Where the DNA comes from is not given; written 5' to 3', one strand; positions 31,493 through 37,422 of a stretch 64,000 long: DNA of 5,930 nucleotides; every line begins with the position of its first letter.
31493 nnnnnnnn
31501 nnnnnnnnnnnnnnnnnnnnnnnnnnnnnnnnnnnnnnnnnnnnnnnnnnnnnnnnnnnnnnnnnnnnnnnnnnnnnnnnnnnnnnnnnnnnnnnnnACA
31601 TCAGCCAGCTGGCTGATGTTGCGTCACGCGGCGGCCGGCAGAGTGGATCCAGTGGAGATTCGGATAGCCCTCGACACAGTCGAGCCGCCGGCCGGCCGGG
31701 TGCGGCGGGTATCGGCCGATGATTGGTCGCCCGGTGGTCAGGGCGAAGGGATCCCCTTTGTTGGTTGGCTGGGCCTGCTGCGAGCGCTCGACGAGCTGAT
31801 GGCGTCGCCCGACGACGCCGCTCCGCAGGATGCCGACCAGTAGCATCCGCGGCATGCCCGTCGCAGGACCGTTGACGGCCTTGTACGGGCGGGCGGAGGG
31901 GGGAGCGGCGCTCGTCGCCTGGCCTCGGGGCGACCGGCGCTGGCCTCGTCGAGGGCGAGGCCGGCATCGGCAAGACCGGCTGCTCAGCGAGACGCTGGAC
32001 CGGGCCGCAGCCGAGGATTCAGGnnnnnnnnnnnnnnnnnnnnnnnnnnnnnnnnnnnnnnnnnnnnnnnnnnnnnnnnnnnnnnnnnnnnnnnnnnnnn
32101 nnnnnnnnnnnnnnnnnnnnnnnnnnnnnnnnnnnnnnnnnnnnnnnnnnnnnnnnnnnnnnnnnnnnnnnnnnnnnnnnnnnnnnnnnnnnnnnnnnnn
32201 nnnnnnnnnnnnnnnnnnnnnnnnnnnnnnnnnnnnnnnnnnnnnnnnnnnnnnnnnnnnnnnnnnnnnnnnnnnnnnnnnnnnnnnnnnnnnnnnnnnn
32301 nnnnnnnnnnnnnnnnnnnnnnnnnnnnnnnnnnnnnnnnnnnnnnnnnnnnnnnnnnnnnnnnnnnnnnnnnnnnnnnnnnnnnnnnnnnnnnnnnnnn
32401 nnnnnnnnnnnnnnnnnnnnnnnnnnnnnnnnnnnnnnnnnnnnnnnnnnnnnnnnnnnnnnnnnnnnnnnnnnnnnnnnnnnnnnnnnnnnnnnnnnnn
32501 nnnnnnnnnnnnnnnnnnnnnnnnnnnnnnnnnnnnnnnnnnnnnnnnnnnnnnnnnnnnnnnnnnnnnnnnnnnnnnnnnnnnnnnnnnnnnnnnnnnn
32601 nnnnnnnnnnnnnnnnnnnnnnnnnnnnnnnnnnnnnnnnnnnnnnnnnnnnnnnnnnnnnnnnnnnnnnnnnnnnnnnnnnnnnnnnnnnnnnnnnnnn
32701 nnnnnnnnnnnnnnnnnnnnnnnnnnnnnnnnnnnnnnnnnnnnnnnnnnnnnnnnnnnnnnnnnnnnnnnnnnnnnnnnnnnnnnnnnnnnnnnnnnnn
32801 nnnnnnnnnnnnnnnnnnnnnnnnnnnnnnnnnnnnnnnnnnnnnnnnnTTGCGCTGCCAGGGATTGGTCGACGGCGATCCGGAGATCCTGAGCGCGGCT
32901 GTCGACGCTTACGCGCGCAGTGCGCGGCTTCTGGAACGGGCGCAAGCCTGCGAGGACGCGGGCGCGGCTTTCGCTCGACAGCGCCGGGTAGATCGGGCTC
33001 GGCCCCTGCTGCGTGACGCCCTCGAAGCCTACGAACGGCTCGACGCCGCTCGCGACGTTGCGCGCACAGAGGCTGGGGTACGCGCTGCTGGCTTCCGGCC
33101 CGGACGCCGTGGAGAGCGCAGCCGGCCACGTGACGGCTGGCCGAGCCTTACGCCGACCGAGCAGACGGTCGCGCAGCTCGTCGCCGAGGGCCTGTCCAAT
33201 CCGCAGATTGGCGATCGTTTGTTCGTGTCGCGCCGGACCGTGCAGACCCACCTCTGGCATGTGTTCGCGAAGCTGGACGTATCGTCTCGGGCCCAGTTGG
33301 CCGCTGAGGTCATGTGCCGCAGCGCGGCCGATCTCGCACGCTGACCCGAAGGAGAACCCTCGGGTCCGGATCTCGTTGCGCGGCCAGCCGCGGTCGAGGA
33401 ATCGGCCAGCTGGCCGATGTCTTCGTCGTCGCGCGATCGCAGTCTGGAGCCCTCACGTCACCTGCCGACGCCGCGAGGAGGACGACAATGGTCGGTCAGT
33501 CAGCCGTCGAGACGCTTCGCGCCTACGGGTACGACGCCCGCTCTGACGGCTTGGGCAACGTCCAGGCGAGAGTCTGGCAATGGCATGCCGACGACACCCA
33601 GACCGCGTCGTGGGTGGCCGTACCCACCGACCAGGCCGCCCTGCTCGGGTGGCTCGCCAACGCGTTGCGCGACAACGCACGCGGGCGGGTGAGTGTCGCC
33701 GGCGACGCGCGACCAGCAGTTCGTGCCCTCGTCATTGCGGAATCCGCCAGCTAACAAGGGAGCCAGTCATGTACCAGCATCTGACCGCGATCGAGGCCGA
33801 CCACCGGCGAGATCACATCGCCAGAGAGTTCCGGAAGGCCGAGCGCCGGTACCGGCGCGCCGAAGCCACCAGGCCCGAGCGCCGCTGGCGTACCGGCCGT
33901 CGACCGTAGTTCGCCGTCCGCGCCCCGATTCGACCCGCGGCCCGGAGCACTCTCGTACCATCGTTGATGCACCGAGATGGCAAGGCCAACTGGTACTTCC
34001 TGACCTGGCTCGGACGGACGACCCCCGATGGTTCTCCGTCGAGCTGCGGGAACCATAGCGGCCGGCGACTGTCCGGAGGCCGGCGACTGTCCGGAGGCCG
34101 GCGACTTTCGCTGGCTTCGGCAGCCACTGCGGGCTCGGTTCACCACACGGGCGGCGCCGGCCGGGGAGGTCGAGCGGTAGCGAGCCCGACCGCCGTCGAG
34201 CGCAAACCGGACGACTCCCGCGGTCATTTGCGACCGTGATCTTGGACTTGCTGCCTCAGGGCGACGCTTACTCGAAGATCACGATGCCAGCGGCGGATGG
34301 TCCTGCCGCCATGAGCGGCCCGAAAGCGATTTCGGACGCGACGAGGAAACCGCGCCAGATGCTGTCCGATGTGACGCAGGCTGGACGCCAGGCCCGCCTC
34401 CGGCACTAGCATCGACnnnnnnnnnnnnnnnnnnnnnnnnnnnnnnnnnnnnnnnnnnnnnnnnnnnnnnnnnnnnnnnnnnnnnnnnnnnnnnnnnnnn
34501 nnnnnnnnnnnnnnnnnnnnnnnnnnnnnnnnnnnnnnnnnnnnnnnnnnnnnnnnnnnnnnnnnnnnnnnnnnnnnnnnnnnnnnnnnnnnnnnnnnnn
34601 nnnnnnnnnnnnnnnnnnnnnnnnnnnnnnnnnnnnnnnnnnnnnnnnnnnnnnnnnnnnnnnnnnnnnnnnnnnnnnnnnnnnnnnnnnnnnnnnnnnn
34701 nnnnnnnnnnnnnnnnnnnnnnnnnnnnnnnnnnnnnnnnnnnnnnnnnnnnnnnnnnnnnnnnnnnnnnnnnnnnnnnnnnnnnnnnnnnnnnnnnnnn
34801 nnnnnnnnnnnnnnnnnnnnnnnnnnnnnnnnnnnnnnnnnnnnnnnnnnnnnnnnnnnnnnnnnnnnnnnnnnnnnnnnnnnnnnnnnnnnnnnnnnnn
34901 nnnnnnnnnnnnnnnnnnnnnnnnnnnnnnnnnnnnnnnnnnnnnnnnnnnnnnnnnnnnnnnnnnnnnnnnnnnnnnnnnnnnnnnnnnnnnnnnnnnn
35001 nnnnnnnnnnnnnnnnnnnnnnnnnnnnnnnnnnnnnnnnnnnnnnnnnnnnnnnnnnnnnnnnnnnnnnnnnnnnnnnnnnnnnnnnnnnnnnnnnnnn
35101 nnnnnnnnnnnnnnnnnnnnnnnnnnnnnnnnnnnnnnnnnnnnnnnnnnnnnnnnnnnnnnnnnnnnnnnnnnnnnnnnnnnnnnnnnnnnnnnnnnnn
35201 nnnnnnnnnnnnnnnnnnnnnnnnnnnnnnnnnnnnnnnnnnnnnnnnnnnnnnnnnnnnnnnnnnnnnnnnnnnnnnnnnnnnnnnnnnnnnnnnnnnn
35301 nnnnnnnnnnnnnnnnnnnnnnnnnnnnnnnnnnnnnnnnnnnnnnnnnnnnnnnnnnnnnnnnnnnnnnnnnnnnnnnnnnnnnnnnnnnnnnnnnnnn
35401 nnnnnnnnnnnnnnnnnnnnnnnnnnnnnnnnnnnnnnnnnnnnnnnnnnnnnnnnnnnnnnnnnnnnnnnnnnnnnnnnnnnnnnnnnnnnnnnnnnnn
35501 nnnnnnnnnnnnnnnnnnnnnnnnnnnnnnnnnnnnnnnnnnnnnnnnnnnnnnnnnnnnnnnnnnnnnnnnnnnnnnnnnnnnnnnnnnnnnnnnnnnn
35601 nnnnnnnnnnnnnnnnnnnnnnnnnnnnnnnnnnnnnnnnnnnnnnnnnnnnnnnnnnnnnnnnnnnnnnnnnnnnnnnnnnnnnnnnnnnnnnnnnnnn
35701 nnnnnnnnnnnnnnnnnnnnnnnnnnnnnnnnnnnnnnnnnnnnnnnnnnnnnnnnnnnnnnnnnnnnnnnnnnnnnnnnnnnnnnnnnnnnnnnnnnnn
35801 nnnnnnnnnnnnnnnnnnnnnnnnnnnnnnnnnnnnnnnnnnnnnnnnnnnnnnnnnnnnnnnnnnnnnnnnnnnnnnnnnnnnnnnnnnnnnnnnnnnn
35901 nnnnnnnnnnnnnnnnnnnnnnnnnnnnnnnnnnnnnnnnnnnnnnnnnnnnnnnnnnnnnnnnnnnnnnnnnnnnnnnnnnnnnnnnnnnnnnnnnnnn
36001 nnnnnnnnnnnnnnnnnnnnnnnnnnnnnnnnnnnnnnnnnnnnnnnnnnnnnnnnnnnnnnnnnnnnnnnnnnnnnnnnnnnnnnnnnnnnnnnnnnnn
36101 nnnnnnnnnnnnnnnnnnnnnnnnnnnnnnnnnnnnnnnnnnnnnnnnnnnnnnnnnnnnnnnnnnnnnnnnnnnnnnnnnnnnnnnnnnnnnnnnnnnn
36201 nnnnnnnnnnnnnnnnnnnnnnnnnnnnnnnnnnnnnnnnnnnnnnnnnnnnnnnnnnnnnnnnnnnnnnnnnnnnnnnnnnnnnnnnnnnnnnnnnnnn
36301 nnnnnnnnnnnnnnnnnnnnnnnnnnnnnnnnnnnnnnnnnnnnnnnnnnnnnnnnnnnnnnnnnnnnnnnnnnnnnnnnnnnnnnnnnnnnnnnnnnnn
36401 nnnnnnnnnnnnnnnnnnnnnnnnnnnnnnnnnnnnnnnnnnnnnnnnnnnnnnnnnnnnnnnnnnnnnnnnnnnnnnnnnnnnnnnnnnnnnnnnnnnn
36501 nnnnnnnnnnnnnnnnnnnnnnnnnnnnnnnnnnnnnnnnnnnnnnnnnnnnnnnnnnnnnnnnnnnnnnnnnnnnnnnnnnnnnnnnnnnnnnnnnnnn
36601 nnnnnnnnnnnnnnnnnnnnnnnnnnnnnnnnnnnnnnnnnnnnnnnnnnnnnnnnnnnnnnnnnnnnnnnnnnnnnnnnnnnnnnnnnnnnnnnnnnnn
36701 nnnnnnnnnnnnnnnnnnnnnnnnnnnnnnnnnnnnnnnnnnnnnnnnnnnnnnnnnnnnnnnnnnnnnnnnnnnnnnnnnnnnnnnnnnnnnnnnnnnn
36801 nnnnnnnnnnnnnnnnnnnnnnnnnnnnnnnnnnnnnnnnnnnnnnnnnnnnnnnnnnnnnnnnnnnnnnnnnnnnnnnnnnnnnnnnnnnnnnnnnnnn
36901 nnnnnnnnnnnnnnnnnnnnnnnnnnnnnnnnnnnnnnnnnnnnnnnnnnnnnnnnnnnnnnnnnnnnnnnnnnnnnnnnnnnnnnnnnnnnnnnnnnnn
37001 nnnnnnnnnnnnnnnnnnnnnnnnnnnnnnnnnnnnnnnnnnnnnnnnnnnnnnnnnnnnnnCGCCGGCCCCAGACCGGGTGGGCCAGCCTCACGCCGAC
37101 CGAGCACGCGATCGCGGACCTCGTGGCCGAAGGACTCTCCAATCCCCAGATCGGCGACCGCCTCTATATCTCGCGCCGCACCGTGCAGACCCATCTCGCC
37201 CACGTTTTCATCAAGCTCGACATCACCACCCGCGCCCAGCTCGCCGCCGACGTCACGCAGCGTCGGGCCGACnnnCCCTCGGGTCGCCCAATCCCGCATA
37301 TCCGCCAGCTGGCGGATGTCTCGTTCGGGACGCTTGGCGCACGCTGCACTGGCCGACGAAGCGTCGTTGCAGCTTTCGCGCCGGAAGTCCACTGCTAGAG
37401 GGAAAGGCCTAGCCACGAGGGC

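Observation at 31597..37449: Four copies of an 18-24-bp palindrome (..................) bracket the two LuxR paralogues and precede whiB7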

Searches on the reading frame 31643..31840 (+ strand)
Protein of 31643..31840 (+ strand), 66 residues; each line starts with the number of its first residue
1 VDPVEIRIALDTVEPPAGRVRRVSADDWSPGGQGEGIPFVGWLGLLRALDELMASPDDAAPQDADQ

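Call 9: search_protein_families(library=pfam, proteins=[window:31643-31840:+], max_evalue=0.01)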
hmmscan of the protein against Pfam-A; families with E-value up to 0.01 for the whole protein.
window:31643-31840:+ (66 aa): 0 families

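Call 29: search_protein_families(library=ncbifam, proteins=[window:31652-31840:+], max_evalue=0.01)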
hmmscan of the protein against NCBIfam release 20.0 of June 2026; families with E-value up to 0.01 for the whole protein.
window:31652-31840:+ (63 aa): 0 families

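Call 30: find_homologous_proteins(query=window:31652-31840:+, max_evalue=0.001)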
Query window:31652-31840:+ (63 aa): 161 proteins with E <= 0.001 among 169 candidates; the best 120 are listed.
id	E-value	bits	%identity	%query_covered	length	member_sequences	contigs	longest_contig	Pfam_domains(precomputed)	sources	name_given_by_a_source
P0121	1.7e-33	131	98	100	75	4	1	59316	-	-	-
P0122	2.6e-25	105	86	79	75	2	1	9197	-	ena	-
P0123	4.2e-16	76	74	62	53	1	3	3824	-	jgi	jgi:hypothetical protein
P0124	6.2e-13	66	61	92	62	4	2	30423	-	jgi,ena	jgi:hypothetical protein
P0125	9.7e-13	65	60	94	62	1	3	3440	-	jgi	jgi:hypothetical protein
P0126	4.0e-12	63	60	94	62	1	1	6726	-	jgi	jgi:hypothetical protein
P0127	9.0e-12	62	64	84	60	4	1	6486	-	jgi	jgi:hypothetical protein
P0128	1.5e-11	62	59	92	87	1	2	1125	-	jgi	jgi:hypothetical protein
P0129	2.0e-11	61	59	92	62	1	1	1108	-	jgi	jgi:hypothetical protein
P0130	2.2e-11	61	60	90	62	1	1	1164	-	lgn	-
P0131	2.4e-11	61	59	92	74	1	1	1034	-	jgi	jgi:hypothetical protein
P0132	3.5e-11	60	58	86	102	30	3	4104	-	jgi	jgi:hypothetical protein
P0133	3.7e-11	60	56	92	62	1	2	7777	-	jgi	jgi:hypothetical protein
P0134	5.2e-11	60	54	92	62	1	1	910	-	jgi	jgi:hypothetical protein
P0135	1.2e-10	59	62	81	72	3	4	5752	-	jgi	jgi:hypothetical protein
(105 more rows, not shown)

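Call 58: predict_structure(alignment_id=A1)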
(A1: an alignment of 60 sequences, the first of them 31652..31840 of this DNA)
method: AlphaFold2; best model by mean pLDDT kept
length: 63 residues; sequences in the alignment: 60
mean_pLDDT: 72.2   pTM: 0.55
mean pLDDT of the five models: 72.2, 71.8, 71.5, 70.1, 68.2
residues with pLDDT >= 90: 6; 70-90: 32; 50-70: 17; < 50: 8
segments of 3 or more residues with pLDDT < 50: 56-63
pLDDT, mean of each block of 10 residues (from residue 1): 74 81 60 84 88 54 42
secondary structure, 60 per line:
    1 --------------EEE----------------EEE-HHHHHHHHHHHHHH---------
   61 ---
elements in order: E15-17 E34-36 H38-51

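Call 60: search_protein_families(library=padloc, proteins=[window:31652-31840:+], max_evalue=0.001)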
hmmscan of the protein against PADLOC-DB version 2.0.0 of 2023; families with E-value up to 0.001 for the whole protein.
window:31652-31840:+ (63 aa): 0 families

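Call 64: fold_search(model_id=the predicted structure, library=pdb)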
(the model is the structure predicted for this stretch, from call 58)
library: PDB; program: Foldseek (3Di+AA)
matches with E <= 10: 0; with E <= 0.001: 0
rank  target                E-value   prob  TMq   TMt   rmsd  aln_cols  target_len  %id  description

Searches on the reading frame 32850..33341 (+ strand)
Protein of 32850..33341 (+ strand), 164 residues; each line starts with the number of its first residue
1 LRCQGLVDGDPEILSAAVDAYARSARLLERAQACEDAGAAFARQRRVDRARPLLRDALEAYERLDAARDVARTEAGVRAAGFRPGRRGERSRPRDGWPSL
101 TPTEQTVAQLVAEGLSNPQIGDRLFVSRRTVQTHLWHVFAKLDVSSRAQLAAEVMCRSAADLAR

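Call 9: search_protein_families(library=pfam, proteins=[window:32850-33341:+], max_evalue=0.01)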
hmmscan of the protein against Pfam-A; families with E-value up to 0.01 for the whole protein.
window:32850-33341:+ (164 aa): 5 families
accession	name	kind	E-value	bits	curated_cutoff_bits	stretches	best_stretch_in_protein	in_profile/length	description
PF00196.25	GerE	-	6.2e-17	61.4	23.5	1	99-151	2-54/57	Bacterial regulatory proteins, luxR family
PF13384.12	HTH_23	-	3.6e-05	23.9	24.6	1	107-132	10-35/50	Homeodomain-like domain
PF13936.12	HTH_38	-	0.0022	18.1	27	1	106-135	12-41/44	Helix-turn-helix domain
PF13374.12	TPR_10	-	0.0082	16.6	27.5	0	31-64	2-35/42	Tetratricopeptide repeat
PF08281.18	Sigma70_r4_2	-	0.0092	16.1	25.7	0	100-135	11-47/54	Sigma-70, region 4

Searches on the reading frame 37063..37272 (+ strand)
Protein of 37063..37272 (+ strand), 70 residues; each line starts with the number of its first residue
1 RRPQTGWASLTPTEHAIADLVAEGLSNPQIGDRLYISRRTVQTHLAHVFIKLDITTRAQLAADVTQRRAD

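Call 48: search_solved_structures(query=window:37063-37272:+, max_evalue=0.001)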
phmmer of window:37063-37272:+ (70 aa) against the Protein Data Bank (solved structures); distinct sequences matched with E-value up to 0.001: 25.
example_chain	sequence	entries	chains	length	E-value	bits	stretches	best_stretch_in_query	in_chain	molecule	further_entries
4wt0_B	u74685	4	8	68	1e-10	44.8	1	9-62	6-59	Response regulator receiver domain protein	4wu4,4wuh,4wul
4wsz_A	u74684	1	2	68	1.4e-10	44.4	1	9-62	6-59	Response regulator receiver domain protein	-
5hev_A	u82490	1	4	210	1.1e-08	38.4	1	9-61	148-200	Response regulator protein VraR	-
3kln_A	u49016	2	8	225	1.3e-08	38.2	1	7-59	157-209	Transcriptional regulator, LuxR family | Transcriptional regulator VpsT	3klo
1zlj_A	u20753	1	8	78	3.4e-08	36.9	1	7-67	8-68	Dormancy Survival Regulator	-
1zlk_A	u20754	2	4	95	5.8e-08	36.1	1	7-67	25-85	Dormancy Survival Regulator | TWO COMPONENT TRANSCRIPTIONAL REGULATORY PROTEIN DEVR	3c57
8u3b_G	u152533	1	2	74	1.1e-07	35.3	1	9-68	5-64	Nitrate/nitrite response regulator protein NarL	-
1je8_A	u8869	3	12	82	1.2e-07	35.1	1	9-68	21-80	Nitrate/Nitrite Response Regulator Protein NARL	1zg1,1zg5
3c3w_A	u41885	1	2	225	2.4e-07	34.2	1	7-66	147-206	TWO COMPONENT TRANSCRIPTIONAL REGULATORY PROTEIN DEVR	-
4yn8_A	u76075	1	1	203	4.7e-07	33.3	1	10-64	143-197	Response regulator ChrA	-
1a04_A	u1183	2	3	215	7e-07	32.7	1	9-68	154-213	NITRATE/NITRITE RESPONSE REGULATOR PROTEIN NARL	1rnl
4zmr_A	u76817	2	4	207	3.5e-06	30.5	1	10-61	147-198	Response regulator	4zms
4hye_A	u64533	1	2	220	3.8e-06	30.4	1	10-61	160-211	Response regulator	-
7ve4_A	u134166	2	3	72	6e-06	29.8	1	8-61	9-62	DNA-binding response regulator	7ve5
2krf_A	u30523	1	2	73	7.4e-06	29.5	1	9-60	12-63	Transcriptional regulatory protein comA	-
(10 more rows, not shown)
